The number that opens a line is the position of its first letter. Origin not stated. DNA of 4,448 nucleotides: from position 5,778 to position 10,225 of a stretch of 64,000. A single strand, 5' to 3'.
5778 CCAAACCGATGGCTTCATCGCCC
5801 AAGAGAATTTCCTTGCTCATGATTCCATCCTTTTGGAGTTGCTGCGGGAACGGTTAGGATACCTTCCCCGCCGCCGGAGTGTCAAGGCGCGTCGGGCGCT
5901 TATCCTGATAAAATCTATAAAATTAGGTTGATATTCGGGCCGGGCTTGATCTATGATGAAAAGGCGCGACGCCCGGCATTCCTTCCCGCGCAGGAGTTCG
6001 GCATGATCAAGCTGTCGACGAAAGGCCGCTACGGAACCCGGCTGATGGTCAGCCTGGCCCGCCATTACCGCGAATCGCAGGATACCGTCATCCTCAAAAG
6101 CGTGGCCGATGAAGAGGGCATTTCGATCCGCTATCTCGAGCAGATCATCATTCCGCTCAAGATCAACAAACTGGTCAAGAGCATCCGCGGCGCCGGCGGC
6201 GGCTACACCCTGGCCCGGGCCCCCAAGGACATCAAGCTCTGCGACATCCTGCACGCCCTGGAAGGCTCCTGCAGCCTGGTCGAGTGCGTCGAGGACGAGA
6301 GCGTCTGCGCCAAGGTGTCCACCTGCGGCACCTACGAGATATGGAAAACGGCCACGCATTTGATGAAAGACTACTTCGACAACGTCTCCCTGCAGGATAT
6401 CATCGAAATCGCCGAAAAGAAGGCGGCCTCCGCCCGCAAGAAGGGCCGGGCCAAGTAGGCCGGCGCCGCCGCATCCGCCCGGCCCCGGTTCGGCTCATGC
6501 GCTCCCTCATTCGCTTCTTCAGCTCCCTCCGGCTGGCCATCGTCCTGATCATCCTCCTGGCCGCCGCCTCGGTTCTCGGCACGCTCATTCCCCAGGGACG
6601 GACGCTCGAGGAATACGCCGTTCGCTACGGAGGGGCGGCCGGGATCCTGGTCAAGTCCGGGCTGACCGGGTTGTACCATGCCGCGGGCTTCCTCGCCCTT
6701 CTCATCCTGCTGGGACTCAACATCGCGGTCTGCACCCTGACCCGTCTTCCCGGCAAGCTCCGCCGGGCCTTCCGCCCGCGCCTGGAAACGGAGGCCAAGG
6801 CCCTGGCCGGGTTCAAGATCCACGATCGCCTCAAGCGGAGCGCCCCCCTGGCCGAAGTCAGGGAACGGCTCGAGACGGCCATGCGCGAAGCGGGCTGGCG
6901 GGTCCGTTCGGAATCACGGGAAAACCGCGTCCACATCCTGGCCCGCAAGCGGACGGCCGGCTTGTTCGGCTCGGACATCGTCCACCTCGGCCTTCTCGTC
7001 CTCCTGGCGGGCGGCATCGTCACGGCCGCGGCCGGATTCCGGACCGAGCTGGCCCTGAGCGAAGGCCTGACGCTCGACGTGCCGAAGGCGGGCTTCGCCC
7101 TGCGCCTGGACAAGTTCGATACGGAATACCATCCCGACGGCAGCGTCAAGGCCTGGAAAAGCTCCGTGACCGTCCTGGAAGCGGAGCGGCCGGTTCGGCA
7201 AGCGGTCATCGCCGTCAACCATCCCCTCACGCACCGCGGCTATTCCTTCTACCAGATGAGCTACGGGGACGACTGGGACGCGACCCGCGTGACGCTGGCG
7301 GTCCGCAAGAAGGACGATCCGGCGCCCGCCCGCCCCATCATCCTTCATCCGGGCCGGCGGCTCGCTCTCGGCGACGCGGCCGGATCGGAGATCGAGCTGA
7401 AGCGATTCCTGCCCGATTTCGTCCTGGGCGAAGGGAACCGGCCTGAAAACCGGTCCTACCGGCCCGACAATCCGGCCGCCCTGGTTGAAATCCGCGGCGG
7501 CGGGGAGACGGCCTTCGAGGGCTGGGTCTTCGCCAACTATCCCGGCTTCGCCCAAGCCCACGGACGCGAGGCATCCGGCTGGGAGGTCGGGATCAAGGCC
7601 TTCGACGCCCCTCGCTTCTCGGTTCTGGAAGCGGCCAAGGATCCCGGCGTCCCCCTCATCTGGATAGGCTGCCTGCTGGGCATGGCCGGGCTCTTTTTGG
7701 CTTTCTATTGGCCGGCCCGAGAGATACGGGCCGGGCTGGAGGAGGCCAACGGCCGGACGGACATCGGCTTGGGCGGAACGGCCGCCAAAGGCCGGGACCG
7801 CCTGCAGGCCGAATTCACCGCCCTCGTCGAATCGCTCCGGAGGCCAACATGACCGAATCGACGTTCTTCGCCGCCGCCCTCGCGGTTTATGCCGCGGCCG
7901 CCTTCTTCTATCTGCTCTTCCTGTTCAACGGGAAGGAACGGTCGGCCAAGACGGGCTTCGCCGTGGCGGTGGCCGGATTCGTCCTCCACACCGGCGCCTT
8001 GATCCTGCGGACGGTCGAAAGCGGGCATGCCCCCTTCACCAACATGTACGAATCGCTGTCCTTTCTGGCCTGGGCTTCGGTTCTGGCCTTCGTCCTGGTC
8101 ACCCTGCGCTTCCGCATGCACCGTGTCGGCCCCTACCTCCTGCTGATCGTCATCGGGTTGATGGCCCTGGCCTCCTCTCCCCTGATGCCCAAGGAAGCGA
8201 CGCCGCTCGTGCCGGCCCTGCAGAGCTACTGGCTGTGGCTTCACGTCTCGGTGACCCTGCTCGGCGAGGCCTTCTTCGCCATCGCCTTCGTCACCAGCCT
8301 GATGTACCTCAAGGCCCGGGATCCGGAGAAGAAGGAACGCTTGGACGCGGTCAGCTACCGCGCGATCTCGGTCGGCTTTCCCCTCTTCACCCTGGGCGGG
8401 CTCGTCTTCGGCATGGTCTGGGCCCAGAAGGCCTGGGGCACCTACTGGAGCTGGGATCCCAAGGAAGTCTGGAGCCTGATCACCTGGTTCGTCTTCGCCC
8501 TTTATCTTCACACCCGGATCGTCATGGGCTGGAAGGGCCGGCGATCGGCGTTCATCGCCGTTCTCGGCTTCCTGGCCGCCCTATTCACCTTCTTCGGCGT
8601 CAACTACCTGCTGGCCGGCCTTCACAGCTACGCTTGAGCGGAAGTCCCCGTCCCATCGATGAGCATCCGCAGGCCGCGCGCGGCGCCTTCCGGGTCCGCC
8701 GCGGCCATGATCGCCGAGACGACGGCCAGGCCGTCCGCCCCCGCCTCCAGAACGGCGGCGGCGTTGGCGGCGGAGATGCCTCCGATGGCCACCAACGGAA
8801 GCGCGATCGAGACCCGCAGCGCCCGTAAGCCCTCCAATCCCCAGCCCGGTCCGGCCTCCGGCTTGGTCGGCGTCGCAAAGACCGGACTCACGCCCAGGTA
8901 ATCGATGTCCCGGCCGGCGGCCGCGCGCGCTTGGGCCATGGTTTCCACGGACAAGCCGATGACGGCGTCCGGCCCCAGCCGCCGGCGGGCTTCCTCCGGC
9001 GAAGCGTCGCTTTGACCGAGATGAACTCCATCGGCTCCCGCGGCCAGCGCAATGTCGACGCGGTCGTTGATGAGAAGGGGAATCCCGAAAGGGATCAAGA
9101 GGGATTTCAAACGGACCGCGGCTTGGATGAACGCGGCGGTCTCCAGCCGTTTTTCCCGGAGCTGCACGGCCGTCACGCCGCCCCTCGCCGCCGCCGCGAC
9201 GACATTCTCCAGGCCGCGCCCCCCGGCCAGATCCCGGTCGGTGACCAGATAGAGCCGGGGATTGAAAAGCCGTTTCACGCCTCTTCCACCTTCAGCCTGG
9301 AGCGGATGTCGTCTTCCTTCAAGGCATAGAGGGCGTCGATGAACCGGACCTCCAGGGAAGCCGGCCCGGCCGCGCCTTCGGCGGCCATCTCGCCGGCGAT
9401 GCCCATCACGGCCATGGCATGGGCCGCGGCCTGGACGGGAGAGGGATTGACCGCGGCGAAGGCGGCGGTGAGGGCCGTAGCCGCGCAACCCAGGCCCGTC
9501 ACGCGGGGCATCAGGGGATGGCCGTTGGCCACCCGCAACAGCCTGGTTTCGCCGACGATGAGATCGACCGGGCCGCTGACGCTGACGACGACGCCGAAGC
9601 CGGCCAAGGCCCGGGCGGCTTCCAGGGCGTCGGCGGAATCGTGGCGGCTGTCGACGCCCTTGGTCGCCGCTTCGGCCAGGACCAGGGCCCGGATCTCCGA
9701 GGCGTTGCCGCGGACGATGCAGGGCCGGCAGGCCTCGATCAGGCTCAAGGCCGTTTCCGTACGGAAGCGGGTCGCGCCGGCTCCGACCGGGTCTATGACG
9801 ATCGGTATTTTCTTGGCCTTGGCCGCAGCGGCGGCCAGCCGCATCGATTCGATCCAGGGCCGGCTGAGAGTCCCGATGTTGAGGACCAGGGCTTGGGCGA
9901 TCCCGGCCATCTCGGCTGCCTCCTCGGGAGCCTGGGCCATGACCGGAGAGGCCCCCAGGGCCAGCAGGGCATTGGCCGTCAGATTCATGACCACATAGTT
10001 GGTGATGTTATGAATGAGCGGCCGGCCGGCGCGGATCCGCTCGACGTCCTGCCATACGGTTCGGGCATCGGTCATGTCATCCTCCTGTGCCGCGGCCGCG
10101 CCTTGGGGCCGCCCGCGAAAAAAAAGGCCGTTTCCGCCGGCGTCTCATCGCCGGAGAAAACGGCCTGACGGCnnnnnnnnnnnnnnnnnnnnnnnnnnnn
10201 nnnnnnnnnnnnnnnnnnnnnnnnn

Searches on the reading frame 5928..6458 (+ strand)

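Call 86: search_protein_families(library=pfam, proteins=[window:5928-6458:+], max_evalue=0.001)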
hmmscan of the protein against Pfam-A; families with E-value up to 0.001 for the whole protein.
window:5928-6458:+ (176 aa): 1 family
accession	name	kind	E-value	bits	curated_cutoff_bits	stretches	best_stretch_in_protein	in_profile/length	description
PF02082.26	Rrf2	-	2.9e-34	118.5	30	1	29-160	1-131/132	Iron-dependent Transcriptional regulator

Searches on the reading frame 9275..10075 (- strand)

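Call 3: search_protein_families(library=pfam, proteins=[window:9275-10075:-], max_evalue=1)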
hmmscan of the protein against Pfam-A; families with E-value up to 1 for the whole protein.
window:9275-10075:- (266 aa): 2 families
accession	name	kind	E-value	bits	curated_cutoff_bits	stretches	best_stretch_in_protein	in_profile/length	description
PF02110.20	HK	-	7.1e-76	255.3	27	1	12-254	2-246/247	Hydroxyethylthiazole kinase family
PF08543.17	Phos_pyr_kin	-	0.012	15.4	27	1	76-222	73-226/246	Phosphomethylpyrimidine kinase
